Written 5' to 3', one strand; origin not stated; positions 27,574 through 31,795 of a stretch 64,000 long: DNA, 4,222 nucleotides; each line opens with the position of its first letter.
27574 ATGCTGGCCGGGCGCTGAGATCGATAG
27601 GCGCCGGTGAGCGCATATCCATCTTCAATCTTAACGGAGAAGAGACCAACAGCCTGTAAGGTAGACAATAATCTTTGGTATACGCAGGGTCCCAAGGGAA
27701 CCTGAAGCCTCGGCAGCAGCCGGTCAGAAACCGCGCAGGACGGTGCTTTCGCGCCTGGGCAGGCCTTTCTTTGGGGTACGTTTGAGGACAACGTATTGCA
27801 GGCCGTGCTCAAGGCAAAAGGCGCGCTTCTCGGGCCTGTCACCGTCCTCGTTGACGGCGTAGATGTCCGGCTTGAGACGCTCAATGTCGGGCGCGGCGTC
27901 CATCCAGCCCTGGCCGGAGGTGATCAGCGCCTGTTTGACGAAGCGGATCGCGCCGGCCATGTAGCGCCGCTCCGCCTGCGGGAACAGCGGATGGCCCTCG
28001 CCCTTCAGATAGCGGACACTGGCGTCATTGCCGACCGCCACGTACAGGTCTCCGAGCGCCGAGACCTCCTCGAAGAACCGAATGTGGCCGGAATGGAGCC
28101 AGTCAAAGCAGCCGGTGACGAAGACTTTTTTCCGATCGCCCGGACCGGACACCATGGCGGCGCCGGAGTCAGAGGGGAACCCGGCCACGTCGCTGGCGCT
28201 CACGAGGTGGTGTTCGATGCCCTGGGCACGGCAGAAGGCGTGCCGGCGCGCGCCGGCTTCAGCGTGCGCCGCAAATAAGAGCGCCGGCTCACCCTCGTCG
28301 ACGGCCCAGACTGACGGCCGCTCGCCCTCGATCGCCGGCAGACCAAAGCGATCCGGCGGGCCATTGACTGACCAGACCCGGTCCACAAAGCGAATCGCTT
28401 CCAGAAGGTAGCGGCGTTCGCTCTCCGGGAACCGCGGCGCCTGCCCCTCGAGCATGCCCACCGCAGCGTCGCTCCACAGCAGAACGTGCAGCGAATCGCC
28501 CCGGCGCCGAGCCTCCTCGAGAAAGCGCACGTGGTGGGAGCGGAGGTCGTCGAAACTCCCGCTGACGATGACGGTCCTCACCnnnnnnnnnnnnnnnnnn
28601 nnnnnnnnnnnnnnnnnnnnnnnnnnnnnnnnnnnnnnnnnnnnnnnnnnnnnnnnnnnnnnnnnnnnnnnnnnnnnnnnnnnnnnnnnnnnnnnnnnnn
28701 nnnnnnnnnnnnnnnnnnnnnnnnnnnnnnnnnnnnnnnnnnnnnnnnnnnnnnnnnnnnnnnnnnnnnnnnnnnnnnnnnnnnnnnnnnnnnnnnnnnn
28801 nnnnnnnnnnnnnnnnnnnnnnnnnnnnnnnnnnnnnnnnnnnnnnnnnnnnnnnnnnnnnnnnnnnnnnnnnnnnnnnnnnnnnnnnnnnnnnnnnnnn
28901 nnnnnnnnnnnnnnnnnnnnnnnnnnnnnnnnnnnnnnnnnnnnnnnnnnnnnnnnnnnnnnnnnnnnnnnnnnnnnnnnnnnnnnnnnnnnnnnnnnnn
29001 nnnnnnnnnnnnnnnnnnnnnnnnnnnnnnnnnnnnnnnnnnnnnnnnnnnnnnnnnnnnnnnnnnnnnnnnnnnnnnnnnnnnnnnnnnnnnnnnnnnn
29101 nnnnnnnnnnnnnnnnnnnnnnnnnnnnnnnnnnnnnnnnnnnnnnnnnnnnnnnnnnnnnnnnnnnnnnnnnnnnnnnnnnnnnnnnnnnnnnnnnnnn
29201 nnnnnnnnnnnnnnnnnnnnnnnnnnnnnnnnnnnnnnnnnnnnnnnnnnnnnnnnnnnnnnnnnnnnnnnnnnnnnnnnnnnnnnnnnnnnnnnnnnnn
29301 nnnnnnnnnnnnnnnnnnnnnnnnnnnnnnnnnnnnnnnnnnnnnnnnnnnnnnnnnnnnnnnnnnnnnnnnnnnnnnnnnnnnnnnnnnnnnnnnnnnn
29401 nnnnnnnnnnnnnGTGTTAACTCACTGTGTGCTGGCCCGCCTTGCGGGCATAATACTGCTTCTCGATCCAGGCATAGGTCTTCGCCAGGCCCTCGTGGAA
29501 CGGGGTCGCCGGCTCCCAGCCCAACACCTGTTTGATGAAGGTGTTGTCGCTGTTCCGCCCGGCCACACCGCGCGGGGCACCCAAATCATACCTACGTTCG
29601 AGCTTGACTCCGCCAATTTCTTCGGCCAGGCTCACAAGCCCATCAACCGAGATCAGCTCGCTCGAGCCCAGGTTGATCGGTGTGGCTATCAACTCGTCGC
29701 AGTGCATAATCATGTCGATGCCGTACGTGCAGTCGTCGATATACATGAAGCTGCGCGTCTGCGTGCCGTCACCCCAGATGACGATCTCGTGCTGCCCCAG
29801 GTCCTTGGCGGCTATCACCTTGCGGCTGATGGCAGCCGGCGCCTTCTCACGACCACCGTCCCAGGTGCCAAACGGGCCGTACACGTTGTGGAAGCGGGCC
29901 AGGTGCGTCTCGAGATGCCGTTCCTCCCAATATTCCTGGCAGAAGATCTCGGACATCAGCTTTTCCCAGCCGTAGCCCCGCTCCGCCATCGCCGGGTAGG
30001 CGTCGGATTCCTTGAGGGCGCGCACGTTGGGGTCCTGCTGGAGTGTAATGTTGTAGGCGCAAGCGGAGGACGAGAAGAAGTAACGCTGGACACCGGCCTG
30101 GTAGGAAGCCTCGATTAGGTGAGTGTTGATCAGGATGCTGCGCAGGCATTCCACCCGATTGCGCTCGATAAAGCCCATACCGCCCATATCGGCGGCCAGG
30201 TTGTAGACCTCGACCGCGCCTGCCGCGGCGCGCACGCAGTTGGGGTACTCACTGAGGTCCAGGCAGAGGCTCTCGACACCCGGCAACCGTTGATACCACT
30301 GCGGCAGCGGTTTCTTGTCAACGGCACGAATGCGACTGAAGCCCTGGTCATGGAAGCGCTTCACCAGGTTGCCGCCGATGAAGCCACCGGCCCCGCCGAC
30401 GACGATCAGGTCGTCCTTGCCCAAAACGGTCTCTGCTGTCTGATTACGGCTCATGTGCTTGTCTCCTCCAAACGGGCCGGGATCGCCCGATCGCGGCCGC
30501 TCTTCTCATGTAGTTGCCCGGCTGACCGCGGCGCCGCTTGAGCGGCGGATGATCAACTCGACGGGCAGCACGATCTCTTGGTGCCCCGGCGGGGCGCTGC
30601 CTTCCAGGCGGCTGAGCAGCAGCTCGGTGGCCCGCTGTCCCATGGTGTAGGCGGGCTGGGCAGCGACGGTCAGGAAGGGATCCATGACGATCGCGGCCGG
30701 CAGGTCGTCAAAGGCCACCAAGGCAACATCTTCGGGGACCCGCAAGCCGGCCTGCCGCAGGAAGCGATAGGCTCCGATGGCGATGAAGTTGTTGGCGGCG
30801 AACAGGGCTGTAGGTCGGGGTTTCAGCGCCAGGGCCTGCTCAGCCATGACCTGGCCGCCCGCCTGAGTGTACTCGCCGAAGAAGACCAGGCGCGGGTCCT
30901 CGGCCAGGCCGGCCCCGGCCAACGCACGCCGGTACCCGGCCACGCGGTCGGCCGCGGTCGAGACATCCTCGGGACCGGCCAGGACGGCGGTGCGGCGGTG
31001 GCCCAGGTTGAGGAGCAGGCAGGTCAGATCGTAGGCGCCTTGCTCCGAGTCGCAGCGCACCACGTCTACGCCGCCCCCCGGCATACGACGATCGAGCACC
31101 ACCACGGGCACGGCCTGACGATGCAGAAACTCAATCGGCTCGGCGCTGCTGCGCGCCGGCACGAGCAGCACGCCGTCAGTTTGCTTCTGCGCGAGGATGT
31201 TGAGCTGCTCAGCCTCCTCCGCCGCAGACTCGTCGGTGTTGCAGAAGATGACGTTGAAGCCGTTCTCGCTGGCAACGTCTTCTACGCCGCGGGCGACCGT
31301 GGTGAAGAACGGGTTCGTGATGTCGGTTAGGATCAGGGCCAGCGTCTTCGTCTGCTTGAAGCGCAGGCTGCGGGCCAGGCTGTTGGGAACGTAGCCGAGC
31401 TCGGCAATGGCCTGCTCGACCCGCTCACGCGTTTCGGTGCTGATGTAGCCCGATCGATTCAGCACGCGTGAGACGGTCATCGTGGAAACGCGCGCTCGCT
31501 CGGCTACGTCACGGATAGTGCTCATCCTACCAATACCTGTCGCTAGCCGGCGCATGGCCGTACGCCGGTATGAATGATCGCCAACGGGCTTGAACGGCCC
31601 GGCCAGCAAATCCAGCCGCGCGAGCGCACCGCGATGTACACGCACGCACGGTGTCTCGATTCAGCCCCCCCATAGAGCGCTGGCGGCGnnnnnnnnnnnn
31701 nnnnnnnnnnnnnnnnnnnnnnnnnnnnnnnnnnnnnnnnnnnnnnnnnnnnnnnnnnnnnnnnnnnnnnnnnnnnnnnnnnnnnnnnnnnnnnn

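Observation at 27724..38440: Candidate L-fucose/L-galactose nucleotide-sugar salvage locus: GME-like epimerase, GHMP kinase and tandem cytidylyltransferase operon with LacI, GH29 and a CUT2 importer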

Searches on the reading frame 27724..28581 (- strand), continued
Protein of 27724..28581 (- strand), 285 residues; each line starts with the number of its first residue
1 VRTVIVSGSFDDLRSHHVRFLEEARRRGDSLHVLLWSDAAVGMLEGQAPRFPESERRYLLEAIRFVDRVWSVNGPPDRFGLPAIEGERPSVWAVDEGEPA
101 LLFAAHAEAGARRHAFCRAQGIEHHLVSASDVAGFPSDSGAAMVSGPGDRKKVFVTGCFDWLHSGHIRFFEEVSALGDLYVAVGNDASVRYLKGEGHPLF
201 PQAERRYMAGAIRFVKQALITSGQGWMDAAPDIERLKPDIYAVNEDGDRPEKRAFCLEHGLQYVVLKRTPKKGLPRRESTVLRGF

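Call 69: fold_search(model_id=the predicted structure, library=pdb)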
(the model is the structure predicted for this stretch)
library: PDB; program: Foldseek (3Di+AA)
matches with E <= 10: 1622; with E <= 0.001: 105
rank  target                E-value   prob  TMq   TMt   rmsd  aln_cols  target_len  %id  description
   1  4xsv                  6.2e-16  1.00  0.70  0.66   5.7       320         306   20  Human CTP: Phosphoethanolamine Cytidylyltransferase in complex with CTP (released 2016-03-16)
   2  3elb                  7.9e-16  1.00  0.74  0.71   5.0       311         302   19  Human CTP: Phosphoethanolamine Cytidylyltransferase in complex with CMP (released 2008-10-21)
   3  3glv_A                1.1e-08  1.00  0.37  0.81   2.8       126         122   25  Crystal structure of the lipopolysaccharide core biosynthesis protein from Thermoplasma volcanium GSS1 (released 2009-05-12)
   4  5xf2_B                1.3e-08  1.00  0.39  0.67   3.8       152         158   32  Crystal structure of SeMet-HldC from Burkholderia pseudomallei (released 2017-07-19)
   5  5xf2_A                1.5e-08  1.00  0.37  0.70   3.5       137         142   34  Crystal structure of SeMet-HldC from Burkholderia pseudomallei (released 2017-07-19)
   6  5xf2_E                1.8e-08  1.00  0.37  0.69   3.5       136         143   34  Crystal structure of SeMet-HldC from Burkholderia pseudomallei (released 2017-07-19)
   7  5x3d                  1.5e-07  1.00  0.37  0.78   2.9       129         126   22  Crystal structure of HEP-CMP-bound form of cytidylyltransferase (CyTase) domain of Fom1 from Streptomyces wedmorensis (released 2017-09-13)
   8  2b7l_A                1.7e-07  1.00  0.33  0.79   3.9       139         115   23  Crystal Structure of CTP:Glycerol-3-Phosphate Cytidylyltransferase from Staphylococcus aureus (released 2006-06-27)
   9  2b7l_B                3.9e-07  1.00  0.35  0.83   3.2       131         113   24  Crystal Structure of CTP:Glycerol-3-Phosphate Cytidylyltransferase from Staphylococcus aureus (released 2006-06-27)
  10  1coz_A                4.7e-07  1.00  0.38  0.81   2.9       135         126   27  CTP:GLYCEROL-3-PHOSPHATE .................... FROM BACILLUS SUBTILIS (released 1999-10-06)
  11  8x7f_A                4.7e-07  1.00  0.30  0.25  19.2       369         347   16  CryoEM structure of the trifunctional NAD biosynthesis/regulator protein NadR in complex with NAD (released 2024-12-04)
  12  3hl4_B                2.7e-06  1.00  0.38  0.58   3.9       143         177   19  Crystal structure of a mammalian CTP:phosphocholine cytidylyltransferase with CDP-choline (released 2009-09-22)
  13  4mvd_B                3.6e-06  1.00  0.37  0.41   5.2       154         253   19  Crystal Structure of a Mammalian Cytidylyltransferase (released 2013-12-11)
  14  3hl4_A                4.1e-06  1.00  0.37  0.57   3.9       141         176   19  Crystal structure of a mammalian CTP:phosphocholine cytidylyltransferase with CDP-choline (released 2009-09-22)
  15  4mvd_A                9.8e-06  1.00  0.37  0.41   5.6       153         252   19  Crystal Structure of a Mammalian Cytidylyltransferase (released 2013-12-11)
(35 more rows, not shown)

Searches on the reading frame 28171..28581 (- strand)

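Call 57: search_protein_families(library=pfam, proteins=[window:28171-28581:-], max_evalue=10)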
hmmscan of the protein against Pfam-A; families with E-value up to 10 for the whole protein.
window:28171-28581:- (137 aa): 1 family
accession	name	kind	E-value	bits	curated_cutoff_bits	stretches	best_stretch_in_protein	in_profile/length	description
PF01467.32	CTP_transf_like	-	6.6e-05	23.6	21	1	6-72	2-66/133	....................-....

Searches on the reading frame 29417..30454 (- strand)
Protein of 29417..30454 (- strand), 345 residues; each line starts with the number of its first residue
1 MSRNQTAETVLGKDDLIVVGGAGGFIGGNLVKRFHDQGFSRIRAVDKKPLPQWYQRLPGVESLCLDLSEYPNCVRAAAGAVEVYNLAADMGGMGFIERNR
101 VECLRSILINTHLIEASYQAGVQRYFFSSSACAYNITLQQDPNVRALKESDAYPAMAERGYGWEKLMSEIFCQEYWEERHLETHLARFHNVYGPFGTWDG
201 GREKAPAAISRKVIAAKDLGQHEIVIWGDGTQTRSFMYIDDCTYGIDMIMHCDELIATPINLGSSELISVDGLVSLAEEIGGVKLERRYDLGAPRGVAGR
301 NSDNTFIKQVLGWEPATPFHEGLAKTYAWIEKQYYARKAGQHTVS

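Call 3: search_protein_families(library=pfam, proteins=[window:29417-30454:-], max_evalue=0.01)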
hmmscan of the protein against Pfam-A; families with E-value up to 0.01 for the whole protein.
window:29417-30454:- (345 aa): 5 families
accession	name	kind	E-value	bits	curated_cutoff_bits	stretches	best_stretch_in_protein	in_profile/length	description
PF01370.27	Epimerase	-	3.3e-32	112.3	20.9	1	17-252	1-227/240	NAD dependent epimerase/dehydratase family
PF16363.11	GDP_Man_Dehyd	-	5.1e-16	59.5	27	1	19-326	2-332/332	GDP-mannose 4,6 dehydratase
PF01073.25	3Beta_HSD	-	5e-08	32.8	22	1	18-171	1-156/280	3-beta hydroxysteroid dehydrogenase/isomerase family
PF05368.20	NmrA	-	1.3e-07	32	27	1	14-146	2-123/298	NmrA-like family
PF13460.12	NAD_binding_10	-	1.6e-05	25.3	27.2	1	21-136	1-104/184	NAD(P)H-binding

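Call 4: search_protein_families(library=ncbifam, proteins=[window:29417-30454:-], max_evalue=0.01)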
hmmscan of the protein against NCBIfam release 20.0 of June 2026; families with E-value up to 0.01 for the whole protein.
window:29417-30454:- (345 aa): 13 families
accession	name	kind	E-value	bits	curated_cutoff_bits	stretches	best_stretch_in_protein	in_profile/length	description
NF047922.1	GDPFucSynFcl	equivalog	8.5e-29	101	500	1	81-331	55-302/308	GDP-L-fucose synthase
TIGR01179.1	galE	equivalog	2.1e-15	56.4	262.3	1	111-332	102-327/332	UDP-glucose 4-epimerase GalE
TIGR04180.1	EDH_00030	hypoth_equivalog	6.4e-14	51.7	475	1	17-316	1-295/297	NAD-dependent 4,6-dehydratase LegB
TIGR01181.1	dTDP_gluc_dehyt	equivalog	5.9e-12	45.3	365.1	1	17-333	3-314/321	dTDP-glucose 4,6-dehydratase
TIGR02197.1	heptose_epim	equivalog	9.8e-12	44.7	274.6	1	17-250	1-230/316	ADP-glyceromanno-heptose 6-epimerase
TIGR03466.1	HpnA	hypoth_equivalog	4.2e-08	32.5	367.65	1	18-142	4-123/327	hopanoid-associated sugar epimerase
NF008360.0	PRK11150.1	equivalog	1.9e-06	27.3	452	0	17-47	2-32/310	ADP-glyceromanno-heptose 6-epimerase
NF042422.1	oxyalk_red_OleD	equivalog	2.3e-05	23.9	580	1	17-132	3-112/329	2-alkyl-3-oxoalkanoate reductase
TIGR01777.1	yfcH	hypoth_equivalog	9.5e-05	22.1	207.35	1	17-266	1-226/292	TIGR01777 family oxidoreductase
NF007582.0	PRK10217.1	equivalog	0.00024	20.3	698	0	167-330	166-331/355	dTDP-glucose 4,6-dehydratase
NF011728.1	PRK15181.1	equivalog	0.00034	19.7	760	1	114-329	125-336/348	Vi polysaccharide biosynthesis UDP-N-acetylglucosaminuronic acid C-4 epimerase TviC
NF042423.1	oxyalk_red_Shew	equivalog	0.00061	19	580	1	16-195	10-178/331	2-alkyl-3-oxoalkanoate reductase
NF007490.0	PRK10084.1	subfamily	0.0009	18.3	649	0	212-330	210-334/361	dTDP-glucose 4,6-dehydratase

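Call 5: search_solved_structures(query=window:29417-30454:-, max_evalue=1e-10, show_alignments=2)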
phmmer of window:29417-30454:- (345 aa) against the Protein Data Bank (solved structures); distinct sequences matched with E-value up to 1e-10: 28.
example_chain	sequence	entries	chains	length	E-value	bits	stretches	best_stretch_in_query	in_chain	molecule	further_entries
8sg0_A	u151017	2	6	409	9.9e-75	255.3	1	17-339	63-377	GDP-mannose 3,5-epimerase | GDP-mannose 3,5 epimerase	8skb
2c59_A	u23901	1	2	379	2.1e-73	250.9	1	17-340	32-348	GDP-MANNOSE-3', 5'-EPIMERASE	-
2c54_A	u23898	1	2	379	5.5e-73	249.6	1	17-340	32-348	GDP-MANNOSE-3', 5'-EPIMERASE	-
2c5a_A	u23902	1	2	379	7.5e-73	249.1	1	17-340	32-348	GDP-MANNOSE-3', 5'-EPIMERASE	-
2c5e_A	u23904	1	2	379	1.4e-72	248.2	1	17-340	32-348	GDP-MANNOSE-3', 5'-EPIMERASE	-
6kv9_A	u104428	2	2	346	1.1e-20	77.5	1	7-333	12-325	MoeE5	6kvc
8du0_A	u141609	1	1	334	2.5e-20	76.4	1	87-332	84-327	GDP-L-fucose synthase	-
7ll6_A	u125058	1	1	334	2.5e-20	76.4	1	87-332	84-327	GDP-L-fucose synthase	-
2b69_A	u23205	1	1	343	2.3e-17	66.6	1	20-336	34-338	UDP-glucuronate decarboxylase 1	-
4lk3_A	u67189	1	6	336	2.3e-17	66.6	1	79-334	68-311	UDP-glucuronic acid decarboxylase 1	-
4gll_A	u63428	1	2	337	3e-17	66.3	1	24-334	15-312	UDP-glucuronic acid decarboxylase 1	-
4m55_A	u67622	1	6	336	4.3e-17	65.7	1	79-334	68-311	UDP-glucuronic acid decarboxylase 1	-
6zl6_A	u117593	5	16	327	5.2e-17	65.4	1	102-342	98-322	Epimerase domain-containing protein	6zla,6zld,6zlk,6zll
6wjb_A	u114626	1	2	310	9.5e-17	64.6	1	16-327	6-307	NAD-dependent epimerase/dehydratase family protein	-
4zrm_A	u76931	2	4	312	1.1e-16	64.4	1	16-332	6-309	UDP-glucose 4-epimerase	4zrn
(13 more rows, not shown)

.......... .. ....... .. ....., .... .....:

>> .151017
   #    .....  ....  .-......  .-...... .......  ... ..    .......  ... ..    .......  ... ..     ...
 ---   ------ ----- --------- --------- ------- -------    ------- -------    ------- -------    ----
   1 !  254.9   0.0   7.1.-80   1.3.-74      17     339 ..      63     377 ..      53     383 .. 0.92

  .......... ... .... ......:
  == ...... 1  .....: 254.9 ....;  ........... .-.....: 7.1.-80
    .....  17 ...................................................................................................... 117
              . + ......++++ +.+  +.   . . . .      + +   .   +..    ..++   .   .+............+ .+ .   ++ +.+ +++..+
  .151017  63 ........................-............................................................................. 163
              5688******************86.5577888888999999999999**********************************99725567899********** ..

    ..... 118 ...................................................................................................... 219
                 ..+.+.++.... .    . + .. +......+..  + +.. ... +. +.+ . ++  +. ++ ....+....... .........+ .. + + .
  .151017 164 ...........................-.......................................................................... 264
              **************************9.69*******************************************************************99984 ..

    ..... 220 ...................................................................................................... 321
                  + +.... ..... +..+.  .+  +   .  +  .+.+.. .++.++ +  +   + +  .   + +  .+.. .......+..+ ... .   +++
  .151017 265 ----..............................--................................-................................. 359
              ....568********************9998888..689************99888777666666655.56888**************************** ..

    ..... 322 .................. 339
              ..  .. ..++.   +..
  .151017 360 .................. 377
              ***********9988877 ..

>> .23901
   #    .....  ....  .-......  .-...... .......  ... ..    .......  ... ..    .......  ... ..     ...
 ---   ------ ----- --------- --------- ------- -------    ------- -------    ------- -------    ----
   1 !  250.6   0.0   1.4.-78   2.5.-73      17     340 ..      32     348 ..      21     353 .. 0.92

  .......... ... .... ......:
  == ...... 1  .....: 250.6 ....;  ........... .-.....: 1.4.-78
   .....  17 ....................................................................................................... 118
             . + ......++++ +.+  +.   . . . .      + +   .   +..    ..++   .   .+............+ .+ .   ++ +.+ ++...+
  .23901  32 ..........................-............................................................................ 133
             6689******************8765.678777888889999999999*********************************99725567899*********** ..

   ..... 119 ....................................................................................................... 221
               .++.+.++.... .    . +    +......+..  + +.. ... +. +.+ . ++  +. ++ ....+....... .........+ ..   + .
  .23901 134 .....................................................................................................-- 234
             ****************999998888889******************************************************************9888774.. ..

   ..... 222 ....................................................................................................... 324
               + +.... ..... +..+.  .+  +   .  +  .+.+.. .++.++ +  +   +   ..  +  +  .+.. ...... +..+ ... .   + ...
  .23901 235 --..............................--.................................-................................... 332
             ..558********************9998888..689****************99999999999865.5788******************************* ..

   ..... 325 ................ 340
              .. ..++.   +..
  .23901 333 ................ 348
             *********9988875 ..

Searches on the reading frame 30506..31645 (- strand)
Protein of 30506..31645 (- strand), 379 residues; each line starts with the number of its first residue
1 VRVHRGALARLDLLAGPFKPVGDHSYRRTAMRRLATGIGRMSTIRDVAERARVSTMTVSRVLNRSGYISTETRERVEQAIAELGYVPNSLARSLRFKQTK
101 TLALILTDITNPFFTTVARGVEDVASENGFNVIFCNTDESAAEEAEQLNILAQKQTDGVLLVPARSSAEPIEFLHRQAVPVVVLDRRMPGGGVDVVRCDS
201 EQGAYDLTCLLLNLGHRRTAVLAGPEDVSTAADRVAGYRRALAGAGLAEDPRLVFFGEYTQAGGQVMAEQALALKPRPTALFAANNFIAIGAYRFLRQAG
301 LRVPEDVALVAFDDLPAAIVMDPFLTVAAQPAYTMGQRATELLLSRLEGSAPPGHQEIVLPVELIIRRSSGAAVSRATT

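Call 3: search_protein_families(library=pfam, proteins=[window:30506-31645:-], max_evalue=0.01)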
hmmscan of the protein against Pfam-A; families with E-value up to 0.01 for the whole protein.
window:30506-31645:- (379 aa): 5 families
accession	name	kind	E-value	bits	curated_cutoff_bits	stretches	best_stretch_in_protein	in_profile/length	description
PF00532.27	Peripla_BP_1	-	3e-35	122.5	22.2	1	100-346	2-260/281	Periplasmic binding proteins and sugar binding domain of LacI family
PF13377.12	Peripla_BP_3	-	2.6e-32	112.6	26.5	1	211-370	4-167/167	Periplasmic binding protein-like domain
PF00356.27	LacI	-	2.8e-22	78.7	27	1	43-88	1-46/46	Bacterial regulatory proteins, lacI family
PF13407.12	Peripla_BP_4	-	4.9e-22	79.2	35.1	1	103-349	2-256/258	Periplasmic binding protein domain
PF13542.12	HTH_Tnp_ISL3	-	0.00097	19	27.4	1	40-64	26-49/51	Helix-turn-helix domain of transposase family ISL3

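Call 4: search_protein_families(library=ncbifam, proteins=[window:30506-31645:-], max_evalue=0.01)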
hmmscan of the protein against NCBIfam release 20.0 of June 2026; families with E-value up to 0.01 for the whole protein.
window:30506-31645:- (379 aa): 20 families
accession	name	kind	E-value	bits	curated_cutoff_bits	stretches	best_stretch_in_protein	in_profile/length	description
NF007743.0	PRK10423.1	equivalog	2.3e-76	257.1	531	1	41-369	1-329/330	ribose operon transcriptional repressor RbsR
NF008269.0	PRK11041.1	equivalog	2e-72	244.1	436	1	41-372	9-339/342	DNA-binding transcriptional regulator CytR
NF047341.1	lactose_RbsR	equivalog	7.9e-70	235.8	382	1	43-370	4-328/331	ribose utilization transcriptional repressor RbsR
NF007979.0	PRK10703.1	equivalog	7.4e-66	222.6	501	1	41-372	1-333/341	HTH-type transcriptional repressor PurR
NF051853.1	TransRegUriRCory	equivalog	7.7e-60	202.7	550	1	43-369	2-323/327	transcriptional regulator UriR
NF007075.0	PRK09526.1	subfamily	2.3e-58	197.9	340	1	41-374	5-335/358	LacI family DNA-binding transcriptional regulator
NF052440.1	TransRegGNTRPSEAE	equivalog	4.4e-57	193.6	400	1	42-370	6-333/333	HTH-type transcriptional regulator GntR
TIGR01481.1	ccpA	equivalog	2.4e-56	191.6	442.35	1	43-369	4-328/330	catabolite control protein A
NF007449.0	PRK10014.1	subfamily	6.7e-56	189.8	310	1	41-366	6-340/342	Mal regulon transcriptional regulator MalI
NF008002.0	PRK10727.1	equivalog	9.1e-54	182.8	557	1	41-375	1-333/341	HTH-type transcriptional regulator GalR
NF007706.0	PRK10401.1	equivalog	1.6e-52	178.9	555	1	41-375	1-333/346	HTH-type transcriptional regulator GalS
NF047913.1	TransRegIdnR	equivalog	8.9e-43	146.8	500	1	43-351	7-313/331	DNA-binding transcriptional regulator IdnR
TIGR02417.1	fruct_sucro_rep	subfamily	1.4e-41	142.9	389.55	1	43-358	1-319/327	D-fructose-responsive transcription factor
NF008452.0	PRK11303.1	equivalog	9.8e-35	120.3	385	1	44-351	3-312/332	catabolite repressor/activator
NF011563.0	PRK14987.1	equivalog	5.4e-34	117.9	433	1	43-350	7-312/331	gluconate operon transcriptional repressor GntR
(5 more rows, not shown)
